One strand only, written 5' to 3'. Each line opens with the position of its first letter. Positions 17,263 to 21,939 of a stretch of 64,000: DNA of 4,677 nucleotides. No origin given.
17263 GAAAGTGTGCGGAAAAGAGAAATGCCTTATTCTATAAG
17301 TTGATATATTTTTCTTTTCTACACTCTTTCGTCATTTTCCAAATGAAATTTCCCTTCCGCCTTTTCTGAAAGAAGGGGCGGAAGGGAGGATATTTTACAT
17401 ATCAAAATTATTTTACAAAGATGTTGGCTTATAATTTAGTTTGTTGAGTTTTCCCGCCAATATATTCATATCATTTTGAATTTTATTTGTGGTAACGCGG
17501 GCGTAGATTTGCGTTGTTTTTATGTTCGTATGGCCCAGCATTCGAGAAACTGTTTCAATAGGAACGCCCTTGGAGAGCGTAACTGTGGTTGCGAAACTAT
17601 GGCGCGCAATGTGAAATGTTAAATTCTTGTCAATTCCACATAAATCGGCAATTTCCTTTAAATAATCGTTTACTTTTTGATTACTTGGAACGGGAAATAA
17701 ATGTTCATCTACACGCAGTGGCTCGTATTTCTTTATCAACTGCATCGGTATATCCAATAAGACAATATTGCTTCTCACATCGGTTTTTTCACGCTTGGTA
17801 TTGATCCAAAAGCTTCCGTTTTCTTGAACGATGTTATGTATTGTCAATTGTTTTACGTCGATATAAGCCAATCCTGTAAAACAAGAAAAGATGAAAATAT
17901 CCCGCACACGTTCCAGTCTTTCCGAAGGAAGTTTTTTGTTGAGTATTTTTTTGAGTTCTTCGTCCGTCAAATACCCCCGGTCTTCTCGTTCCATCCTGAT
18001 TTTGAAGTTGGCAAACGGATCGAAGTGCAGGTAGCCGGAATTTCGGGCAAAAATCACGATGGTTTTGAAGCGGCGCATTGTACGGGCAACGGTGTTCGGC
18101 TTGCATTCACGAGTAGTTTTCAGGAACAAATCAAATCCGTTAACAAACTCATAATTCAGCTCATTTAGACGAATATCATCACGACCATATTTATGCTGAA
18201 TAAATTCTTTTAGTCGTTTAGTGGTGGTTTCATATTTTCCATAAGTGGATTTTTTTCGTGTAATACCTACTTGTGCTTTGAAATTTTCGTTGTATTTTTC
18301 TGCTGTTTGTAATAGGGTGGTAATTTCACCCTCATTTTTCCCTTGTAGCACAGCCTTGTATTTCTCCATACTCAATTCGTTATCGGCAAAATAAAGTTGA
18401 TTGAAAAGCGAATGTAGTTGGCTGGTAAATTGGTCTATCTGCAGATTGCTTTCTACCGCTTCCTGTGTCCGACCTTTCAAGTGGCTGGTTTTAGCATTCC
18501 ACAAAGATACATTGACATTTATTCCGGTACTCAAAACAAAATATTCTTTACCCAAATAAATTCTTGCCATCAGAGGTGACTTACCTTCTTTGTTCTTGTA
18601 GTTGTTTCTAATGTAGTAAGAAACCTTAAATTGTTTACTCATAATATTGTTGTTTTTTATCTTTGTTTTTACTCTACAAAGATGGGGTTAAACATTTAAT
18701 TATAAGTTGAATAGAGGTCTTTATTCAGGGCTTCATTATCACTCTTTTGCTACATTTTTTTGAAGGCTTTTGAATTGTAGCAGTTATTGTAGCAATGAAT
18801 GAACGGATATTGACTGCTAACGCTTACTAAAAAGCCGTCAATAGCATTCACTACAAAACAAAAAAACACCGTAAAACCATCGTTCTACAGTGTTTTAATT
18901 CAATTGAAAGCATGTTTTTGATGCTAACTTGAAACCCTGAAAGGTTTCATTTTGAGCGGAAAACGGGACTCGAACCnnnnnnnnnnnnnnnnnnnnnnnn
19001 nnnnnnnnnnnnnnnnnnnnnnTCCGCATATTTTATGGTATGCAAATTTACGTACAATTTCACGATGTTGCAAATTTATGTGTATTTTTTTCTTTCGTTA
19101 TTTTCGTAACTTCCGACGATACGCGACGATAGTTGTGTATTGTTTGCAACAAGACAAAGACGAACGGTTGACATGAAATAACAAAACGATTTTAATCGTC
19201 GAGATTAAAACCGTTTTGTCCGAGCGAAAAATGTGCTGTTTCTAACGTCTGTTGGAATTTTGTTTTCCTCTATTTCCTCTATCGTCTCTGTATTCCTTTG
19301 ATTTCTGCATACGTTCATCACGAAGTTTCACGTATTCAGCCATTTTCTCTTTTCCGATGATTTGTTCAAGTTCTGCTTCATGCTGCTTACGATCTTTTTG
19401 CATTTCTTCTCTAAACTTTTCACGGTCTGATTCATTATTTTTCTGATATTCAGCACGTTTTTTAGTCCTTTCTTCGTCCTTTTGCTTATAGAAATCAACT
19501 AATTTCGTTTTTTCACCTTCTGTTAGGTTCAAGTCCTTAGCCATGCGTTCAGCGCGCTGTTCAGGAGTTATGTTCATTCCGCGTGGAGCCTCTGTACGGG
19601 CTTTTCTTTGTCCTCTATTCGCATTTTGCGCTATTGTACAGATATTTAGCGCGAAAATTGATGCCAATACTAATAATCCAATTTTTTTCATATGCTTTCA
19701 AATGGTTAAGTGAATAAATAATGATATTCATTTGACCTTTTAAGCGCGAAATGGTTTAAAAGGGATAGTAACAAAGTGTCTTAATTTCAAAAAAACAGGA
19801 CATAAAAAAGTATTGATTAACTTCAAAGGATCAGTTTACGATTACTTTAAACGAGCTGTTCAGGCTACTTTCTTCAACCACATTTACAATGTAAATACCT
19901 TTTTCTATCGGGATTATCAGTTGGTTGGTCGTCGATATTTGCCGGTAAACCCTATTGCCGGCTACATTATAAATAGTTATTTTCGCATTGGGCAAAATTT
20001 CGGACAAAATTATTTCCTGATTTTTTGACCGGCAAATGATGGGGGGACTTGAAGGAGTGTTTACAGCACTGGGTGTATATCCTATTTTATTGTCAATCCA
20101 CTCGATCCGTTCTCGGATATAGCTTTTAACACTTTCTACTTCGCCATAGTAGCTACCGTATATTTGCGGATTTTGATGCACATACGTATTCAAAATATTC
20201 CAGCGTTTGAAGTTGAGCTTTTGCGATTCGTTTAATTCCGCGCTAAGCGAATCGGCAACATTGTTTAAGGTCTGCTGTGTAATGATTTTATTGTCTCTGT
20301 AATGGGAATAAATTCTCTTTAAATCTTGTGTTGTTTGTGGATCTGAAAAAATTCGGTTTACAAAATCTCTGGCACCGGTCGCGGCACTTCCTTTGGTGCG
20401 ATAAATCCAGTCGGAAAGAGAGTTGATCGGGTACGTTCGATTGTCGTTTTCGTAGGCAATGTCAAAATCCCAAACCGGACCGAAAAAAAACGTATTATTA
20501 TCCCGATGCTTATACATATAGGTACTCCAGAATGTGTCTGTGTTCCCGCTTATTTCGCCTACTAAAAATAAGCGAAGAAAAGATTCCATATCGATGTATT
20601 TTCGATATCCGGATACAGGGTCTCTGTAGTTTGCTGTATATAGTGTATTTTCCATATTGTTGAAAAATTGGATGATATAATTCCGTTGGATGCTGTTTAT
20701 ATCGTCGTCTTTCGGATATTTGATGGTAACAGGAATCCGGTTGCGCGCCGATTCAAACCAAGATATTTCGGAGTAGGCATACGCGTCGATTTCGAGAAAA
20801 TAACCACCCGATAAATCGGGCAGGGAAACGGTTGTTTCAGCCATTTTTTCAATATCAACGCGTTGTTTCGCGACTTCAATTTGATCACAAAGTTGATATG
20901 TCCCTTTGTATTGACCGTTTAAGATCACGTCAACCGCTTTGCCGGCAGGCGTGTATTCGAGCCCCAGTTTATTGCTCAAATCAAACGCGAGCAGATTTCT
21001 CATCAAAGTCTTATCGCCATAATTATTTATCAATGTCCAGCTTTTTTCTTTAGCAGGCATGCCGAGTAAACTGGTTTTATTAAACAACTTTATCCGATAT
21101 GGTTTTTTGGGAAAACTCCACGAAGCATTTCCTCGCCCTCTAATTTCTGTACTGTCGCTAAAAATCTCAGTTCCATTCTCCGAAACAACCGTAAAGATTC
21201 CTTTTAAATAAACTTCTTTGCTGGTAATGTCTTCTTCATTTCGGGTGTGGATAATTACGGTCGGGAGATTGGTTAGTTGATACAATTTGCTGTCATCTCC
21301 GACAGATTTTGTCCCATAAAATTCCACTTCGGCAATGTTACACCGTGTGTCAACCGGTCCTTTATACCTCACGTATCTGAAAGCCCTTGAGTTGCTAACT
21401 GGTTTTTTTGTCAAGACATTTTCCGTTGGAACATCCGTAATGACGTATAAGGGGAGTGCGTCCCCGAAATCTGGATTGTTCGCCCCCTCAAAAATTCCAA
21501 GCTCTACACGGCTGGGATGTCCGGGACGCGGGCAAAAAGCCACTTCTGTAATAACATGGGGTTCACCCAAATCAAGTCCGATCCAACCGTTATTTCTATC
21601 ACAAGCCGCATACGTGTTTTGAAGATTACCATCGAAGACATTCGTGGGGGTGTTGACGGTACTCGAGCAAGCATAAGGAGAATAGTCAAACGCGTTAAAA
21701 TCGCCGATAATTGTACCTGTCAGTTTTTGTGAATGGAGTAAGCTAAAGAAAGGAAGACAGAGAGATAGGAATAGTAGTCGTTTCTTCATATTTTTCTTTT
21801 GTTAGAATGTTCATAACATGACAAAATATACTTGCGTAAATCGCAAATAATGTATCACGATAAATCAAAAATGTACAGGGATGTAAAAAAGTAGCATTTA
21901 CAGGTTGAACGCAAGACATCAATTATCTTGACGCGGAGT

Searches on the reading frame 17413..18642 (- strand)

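Call 78: search_protein_families(library=pfam, max_evalue=0.0001, proteins=[window:17413-18642:-])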
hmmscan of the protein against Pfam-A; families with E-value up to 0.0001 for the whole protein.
window:17413-18642:- (409 aa): 3 families
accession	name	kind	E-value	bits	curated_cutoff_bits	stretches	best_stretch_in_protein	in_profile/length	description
PF00589.27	Phage_integrase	-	7.3e-19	68.6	27.1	1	224-385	2-170/172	Phage integrase family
PF13102.12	Phage_int_SAM_5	-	3.7e-17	62.9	22.3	1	109-215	1-98/98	Phage integrase SAM-like domain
PF17293.8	Arm-DNA-bind_5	-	1.6e-09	38.6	22.6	1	10-93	2-84/87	Arm DNA-binding domain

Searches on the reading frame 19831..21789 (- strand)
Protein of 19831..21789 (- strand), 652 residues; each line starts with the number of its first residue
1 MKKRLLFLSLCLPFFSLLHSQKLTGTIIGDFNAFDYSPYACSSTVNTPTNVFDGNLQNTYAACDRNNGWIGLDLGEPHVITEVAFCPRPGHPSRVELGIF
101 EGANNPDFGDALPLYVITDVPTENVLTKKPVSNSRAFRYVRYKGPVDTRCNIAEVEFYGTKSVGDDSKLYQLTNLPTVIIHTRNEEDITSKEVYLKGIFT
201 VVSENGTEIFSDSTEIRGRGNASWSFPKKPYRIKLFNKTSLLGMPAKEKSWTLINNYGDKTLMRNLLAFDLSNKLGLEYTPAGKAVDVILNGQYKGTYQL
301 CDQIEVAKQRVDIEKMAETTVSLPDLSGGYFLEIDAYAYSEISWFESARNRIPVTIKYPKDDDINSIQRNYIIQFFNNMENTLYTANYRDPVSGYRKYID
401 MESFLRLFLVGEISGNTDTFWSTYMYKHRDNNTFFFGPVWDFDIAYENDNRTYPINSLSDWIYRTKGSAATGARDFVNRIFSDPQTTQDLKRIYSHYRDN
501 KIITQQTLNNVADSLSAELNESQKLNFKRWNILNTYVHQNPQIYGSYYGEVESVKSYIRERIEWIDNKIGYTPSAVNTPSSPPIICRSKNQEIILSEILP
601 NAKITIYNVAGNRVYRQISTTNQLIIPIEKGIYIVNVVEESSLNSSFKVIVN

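Call 78: search_protein_families(library=pfam, max_evalue=0.0001, proteins=[window:19831-21789:-])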
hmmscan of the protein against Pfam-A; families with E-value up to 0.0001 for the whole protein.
window:19831-21789:- (652 aa): 1 family
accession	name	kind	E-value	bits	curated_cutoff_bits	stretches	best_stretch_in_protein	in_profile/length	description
PF08757.17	CotH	-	4.9e-44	151.6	23.8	1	216-565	1-322/322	CotH kinase protein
